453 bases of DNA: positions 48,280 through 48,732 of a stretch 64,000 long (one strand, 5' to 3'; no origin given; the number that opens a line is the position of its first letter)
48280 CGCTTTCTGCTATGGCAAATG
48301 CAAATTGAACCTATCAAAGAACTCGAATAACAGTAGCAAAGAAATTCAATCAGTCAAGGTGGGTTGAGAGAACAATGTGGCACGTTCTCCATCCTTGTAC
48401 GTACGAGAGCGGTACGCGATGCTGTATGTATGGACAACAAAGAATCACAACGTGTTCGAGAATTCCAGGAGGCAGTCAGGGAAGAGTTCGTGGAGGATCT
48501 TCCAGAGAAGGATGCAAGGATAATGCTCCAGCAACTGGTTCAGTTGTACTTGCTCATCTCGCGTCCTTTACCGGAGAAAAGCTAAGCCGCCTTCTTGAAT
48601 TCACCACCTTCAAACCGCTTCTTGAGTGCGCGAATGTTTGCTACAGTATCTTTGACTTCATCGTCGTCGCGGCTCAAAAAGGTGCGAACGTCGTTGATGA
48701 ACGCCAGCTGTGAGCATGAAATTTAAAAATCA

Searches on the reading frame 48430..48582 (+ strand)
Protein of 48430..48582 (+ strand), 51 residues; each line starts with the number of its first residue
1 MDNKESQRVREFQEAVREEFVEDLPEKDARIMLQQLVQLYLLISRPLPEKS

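Call 112: find_homologous_proteins(query=window:48430-48582:+, max_evalue=0.01)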
Query seq(51 aa) (51 aa): 1 proteins with E <= 0.01 among 1 candidates.
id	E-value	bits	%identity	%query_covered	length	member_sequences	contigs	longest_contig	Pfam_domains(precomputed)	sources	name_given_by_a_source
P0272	5.0e-13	65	73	94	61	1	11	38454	-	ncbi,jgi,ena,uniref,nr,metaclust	ncbi:hypothetical protein A3A36_01630 [Candidatus Kaiserbacteria bacterium RIFCSPLOWO2_01_FULL_52_12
